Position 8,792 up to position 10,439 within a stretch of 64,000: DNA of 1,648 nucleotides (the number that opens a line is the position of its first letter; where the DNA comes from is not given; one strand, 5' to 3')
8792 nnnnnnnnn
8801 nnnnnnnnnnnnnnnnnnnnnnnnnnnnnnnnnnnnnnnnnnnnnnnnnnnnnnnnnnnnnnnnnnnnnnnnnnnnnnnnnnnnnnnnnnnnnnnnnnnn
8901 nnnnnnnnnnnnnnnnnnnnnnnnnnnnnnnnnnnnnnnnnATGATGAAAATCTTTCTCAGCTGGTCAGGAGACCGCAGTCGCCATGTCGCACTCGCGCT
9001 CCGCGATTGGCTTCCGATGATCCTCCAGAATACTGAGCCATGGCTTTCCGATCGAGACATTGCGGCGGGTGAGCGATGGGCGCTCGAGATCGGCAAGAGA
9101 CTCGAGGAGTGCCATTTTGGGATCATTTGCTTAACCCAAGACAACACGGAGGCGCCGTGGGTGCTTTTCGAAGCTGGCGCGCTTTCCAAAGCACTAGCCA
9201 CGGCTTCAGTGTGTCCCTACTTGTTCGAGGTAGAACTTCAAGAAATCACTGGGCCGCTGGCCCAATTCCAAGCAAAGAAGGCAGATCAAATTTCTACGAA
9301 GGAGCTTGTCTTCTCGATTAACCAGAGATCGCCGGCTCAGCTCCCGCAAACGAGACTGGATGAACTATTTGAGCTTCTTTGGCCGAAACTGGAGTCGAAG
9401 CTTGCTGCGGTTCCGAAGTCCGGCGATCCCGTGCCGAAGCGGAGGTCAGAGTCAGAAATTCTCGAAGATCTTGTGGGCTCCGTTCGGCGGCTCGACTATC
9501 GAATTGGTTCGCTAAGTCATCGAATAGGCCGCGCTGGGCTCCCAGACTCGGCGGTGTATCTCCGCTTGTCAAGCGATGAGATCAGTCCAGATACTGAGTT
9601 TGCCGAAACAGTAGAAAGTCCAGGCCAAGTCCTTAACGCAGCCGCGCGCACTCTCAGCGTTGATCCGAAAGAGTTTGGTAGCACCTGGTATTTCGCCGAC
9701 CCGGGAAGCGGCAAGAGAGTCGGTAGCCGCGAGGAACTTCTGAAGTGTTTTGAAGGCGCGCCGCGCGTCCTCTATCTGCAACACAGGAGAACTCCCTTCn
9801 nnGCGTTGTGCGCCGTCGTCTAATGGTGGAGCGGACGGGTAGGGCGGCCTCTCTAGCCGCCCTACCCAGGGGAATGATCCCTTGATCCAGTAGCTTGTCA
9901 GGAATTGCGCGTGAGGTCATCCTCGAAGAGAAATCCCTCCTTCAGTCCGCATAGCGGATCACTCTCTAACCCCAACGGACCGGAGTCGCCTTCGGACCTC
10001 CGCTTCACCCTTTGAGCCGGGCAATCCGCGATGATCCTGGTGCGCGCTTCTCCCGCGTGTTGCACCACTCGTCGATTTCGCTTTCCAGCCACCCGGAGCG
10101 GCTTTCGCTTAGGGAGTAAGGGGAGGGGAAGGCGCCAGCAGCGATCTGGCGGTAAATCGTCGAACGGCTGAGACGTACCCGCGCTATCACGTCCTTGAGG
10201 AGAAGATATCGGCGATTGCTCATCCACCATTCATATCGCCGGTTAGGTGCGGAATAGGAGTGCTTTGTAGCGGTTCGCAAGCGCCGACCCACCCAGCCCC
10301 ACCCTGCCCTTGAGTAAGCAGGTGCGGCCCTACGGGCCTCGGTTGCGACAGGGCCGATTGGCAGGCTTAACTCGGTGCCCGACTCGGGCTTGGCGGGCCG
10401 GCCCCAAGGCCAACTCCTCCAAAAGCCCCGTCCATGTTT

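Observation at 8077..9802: Two-gene TIR module with a non-canonical partner (candidate novel anti-phage system)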

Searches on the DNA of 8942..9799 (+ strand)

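Call 78: build_rna_model(alignment_id=A6, structure=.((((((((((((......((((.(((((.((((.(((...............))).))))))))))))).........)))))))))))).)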
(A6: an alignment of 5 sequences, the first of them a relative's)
Model R1 built from alignment A6 (5 sequences, 92 columns); structure: as given.
model positions 82; base pairs 28; branch points 0; effective number of sequences 2.61; information 0.692 bits per position. Calibrated on 0.2 Mb of random sequence (short: E-values are rough).
structure used (alignment columns):
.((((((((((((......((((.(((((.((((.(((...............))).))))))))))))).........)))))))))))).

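Call 79: search_with_rna_model(model_id=R1, source=window, filters=off, max_evalue=10, show_alignments=4)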
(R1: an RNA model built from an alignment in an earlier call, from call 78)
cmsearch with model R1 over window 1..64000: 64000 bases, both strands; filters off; matches with E-value up to 10: 64.
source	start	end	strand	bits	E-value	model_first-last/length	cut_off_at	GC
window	5610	5648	+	17.8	0.12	1-82/82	no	0.77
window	63530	63603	-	13.4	1.1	1-82/82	no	0.68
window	56823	56851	-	13.1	1.2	1-82/82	no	0.83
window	409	445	+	13.1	1.2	1-82/82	no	0.73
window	29521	29565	+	12.9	1.3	1-82/82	no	0.67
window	56823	56851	+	12.9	1.4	1-82/82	no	0.83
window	31441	31488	-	12.7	1.5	1-82/82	no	0.73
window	5610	5648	-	12.5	1.7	1-82/82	no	0.77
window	1421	1477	+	12.4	1.7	1-82/82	no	0.75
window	409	445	-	12.3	1.9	1-82/82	no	0.73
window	48109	48151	+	12.1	2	1-82/82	no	0.67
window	57819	57895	-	11.9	2.2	1-82/82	no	0.73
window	58425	58446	-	11.7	2.5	1-82/82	no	0.55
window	3696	3729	-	11.6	2.6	1-82/82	no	0.76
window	2102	2154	-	11.4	2.9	1-82/82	no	0.66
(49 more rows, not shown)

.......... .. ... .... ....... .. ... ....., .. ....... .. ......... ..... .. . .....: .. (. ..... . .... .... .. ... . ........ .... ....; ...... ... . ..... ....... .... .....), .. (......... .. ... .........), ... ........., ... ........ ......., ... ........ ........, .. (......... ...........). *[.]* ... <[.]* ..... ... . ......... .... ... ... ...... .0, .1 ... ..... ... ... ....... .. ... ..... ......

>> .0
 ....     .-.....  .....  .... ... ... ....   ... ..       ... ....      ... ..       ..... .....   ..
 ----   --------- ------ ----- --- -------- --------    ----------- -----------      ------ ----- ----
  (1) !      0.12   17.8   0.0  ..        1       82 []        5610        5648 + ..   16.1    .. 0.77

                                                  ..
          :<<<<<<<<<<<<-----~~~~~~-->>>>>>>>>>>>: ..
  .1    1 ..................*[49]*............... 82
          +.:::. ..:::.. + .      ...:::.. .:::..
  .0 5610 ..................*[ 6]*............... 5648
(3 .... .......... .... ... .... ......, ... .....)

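Call 80: search_with_rna_model(model_id=R1, sources=[L001, L002, L003, L007, L010, L013, L015, L016, L017, L098, L099, L100, L102, L103, L105, L106, L107, L096, L097], max_evalue=1)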
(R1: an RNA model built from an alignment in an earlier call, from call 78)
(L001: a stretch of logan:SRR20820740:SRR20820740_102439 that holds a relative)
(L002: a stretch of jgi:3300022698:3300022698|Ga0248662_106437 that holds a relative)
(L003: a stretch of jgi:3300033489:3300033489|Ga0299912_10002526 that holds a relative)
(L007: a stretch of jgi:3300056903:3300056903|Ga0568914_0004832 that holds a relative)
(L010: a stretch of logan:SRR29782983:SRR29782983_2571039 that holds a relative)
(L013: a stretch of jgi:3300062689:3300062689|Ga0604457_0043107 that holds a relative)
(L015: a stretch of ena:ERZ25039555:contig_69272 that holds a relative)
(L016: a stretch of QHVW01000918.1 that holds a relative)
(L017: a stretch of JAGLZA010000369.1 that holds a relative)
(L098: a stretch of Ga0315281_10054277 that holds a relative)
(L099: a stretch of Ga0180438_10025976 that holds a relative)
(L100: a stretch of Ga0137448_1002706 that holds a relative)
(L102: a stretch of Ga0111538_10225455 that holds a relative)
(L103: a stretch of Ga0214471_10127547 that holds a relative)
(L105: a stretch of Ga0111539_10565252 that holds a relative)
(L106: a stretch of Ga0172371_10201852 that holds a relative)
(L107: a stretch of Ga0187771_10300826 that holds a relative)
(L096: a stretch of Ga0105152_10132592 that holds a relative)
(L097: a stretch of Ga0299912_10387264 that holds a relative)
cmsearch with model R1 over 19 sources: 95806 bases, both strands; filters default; matches with E-value up to 1: 31.
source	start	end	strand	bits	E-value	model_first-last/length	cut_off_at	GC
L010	1819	1900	+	84.1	8.3e-16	1-82/82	no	0.61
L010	1160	1247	+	84.1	8.6e-16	1-82/82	no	0.67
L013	2258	2348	+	77.8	1.9e-14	1-82/82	no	0.65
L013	1277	1358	+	74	1.3e-13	1-82/82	no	0.59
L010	2783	2864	+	72.4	2.9e-13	1-82/82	no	0.68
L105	595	682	+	71.4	4.7e-13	1-82/82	no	0.69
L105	3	90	+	68.6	1.9e-12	1-82/82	no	0.65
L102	799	886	+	59.9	1.4e-10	1-82/82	no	0.7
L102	1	80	+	52.5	5.8e-09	9-82/82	5'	0.65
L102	2304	2375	+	43.4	5.3e-07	1-66/82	3'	0.67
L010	1819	1900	-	42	1.1e-06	1-82/82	no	0.61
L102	1756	1817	+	41.2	1.6e-06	1-82/82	no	0.61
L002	5769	5840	+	38.3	6.7e-06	1-82/82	no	0.72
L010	2783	2864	-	28.2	0.001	1-82/82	no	0.68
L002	4127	4198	+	26.5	0.0023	1-82/82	no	0.67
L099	4381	4457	+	26.4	0.0025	1-82/82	no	0.61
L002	97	168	+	24.4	0.0066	1-82/82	no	0.71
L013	1277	1358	-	24.4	0.0066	1-82/82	no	0.59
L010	3503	3534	+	22.1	0.021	1-32/82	3'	0.72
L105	3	90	-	21.1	0.035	1-82/82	no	0.65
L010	1160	1247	-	20.4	0.048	1-82/82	no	0.67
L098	4665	4740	+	19.9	0.061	1-82/82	no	0.58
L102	799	886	-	19.7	0.069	1-82/82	no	0.7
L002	4913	4991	+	19.3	0.085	1-82/82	no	0.72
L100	1552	1621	+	19.1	0.095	1-82/82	no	0.59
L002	4127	4198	-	18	0.16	1-82/82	no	0.67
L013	2258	2348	-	17.4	0.22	1-82/82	no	0.65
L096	32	131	+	17.3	0.23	1-82/82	no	0.63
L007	4396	4465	+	16.7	0.3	1-82/82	no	0.57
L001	5769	5855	+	14.7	0.83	1-82/82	no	0.63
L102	1756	1817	-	14.4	0.98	1-82/82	no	0.61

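Call 89: build_rna_model(alignment_id=A9)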
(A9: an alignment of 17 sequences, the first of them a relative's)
Model R2 built from alignment A9 (17 sequences, 104 columns); structure: RNAalifold consensus.
model positions 73; base pairs 9; branch points 0; effective number of sequences 10.88; information 0.773 bits per position. Calibrated on 0.2 Mb of random sequence (short: E-values are rough).
structure used (alignment columns):
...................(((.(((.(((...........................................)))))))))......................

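Call 90: search_with_rna_model(model_id=R2, source=window, filters=off, max_evalue=10, show_alignments=5)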
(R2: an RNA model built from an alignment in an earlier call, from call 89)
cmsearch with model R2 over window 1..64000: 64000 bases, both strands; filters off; matches with E-value up to 10: 26.
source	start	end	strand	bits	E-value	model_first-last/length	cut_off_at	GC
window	8845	8913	+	13.9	0.51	1-73/73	no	0.67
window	24770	24794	-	12.8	0.85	23-48/73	no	0.8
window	52680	52714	-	11.5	1.5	1-73/73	no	0.83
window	4500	4526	-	10.6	2.2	1-73/73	no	0.7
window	57480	57519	-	9.5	3.6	1-73/73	no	0.82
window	12363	12394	-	9.4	3.7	22-48/73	no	0.78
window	12558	12589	-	9.4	3.7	22-48/73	no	0.78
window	39733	39769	+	9.4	3.8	1-73/73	no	0.76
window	29460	29565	+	9.1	4.2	1-73/73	no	0.66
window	57470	57502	+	8.7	5.1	23-48/73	no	0.82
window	52233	52285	+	8.7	5.2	1-73/73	no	0.62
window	86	134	+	8.7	5.2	1-73/73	no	0.78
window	57660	57696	-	8.4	5.7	1-73/73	no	0.7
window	62925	62968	-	8.2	6.2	1-73/73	no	0.75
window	61838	61898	+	8.2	6.2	1-73/73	no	0.61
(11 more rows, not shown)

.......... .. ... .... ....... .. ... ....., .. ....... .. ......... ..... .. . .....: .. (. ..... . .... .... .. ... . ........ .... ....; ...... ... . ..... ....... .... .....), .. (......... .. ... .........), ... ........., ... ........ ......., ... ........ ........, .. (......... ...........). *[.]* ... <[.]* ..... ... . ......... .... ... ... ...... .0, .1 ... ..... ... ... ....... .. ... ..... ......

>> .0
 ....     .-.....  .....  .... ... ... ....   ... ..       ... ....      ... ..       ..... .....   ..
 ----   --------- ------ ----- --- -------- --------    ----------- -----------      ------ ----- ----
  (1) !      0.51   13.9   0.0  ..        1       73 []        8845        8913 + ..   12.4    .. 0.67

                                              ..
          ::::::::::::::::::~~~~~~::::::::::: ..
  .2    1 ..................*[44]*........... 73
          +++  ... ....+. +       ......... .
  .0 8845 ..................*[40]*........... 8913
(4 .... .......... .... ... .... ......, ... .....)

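Call 103: search_with_rna_model(model_id=R2, sources=[L100, L001, L003, L007, L103, L106, L107, L097, L015, L017], filters=off, max_evalue=1, show_alignments=3)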
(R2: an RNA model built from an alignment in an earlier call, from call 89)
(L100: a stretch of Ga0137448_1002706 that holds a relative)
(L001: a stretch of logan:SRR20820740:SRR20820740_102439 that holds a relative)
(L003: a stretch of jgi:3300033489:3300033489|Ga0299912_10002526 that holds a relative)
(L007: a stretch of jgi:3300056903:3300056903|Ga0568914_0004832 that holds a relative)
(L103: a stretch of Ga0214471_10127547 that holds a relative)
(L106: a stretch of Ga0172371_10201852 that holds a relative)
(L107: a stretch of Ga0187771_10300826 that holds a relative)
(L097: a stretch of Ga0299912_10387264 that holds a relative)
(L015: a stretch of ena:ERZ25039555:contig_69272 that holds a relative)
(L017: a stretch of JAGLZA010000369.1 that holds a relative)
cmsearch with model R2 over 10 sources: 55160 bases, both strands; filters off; matches with E-value up to 1: 8.
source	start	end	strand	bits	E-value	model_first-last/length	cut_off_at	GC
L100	1551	1621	+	49.7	7e-08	1-73/73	no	0.59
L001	5769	5853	+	32.6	0.00013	1-73/73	no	0.62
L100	2400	2484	+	25.2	0.0032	1-73/73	no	0.66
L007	5742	5815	+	18.3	0.066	1-73/73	no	0.5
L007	4396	4465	+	17.3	0.1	1-73/73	no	0.57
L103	1237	1350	+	17.1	0.11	1-73/73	no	0.59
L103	175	248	+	16.9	0.12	1-73/73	no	0.64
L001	4916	4991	+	15.7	0.21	16-73/73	no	0.62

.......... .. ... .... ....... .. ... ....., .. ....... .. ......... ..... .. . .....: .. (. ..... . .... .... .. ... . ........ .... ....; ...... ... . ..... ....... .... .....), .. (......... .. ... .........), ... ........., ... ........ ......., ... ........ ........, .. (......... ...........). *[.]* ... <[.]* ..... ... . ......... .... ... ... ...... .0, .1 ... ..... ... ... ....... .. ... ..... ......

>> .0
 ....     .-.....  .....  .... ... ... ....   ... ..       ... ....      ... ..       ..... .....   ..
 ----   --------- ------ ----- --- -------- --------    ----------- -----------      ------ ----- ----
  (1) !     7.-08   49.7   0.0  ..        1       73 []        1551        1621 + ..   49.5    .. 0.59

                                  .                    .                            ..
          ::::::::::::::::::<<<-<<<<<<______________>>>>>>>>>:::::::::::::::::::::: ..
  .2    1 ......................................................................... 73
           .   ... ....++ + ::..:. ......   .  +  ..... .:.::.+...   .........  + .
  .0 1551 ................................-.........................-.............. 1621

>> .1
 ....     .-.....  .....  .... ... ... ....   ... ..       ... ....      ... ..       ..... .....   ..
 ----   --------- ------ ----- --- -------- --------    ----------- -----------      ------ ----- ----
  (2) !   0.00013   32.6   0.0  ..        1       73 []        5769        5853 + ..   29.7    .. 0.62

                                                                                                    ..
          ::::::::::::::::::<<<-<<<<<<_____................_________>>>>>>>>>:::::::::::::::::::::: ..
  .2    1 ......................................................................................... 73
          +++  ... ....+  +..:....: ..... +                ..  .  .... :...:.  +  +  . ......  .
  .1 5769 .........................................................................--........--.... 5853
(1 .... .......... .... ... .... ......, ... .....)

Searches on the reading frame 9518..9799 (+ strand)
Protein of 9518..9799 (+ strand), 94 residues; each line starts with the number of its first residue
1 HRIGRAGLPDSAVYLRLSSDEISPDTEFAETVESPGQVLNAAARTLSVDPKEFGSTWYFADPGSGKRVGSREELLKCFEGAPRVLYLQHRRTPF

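Call 91: find_homologous_proteins(query=window:9518-9799:+, max_evalue=0.01)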
Query window:9518-9799:+: 13 candidates shared short words with the query, none scored E <= 0.01.

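Call 101: search_protein_representatives(protein=window:9518-9799:+)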
Query: 94 residues. Proteins with E-value up to 0.001 (for the whole library): 5; up to 1e-10: 0; up to 1e-30: 0. The best 5 are listed.
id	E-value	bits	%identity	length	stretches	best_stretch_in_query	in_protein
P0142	2.6e-09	53.1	35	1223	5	17-69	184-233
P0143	4.5e-06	42.7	35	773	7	10-46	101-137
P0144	4.6e-05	39.5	23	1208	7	19-88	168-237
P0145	1.4e-04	38.0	38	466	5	18-53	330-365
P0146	2.7e-04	37.1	54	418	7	46-63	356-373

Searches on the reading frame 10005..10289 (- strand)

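Call 67: search_protein_families(library=pfam, proteins=[window:10005-10289:-], max_evalue=0.01)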
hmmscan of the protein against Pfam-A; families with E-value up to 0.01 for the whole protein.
window:10005-10289:- (94 aa): 2 families
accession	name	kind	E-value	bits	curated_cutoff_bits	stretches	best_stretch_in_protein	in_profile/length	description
PF05930.18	Phage_AlpA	-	1.6e-12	47.5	21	1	27-75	2-50/51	Prophage CP4-57 regulatory protein (AlpA)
PF12728.13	HTH_17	-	0.0068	17.1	27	0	32-56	5-29/51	Helix-turn-helix domain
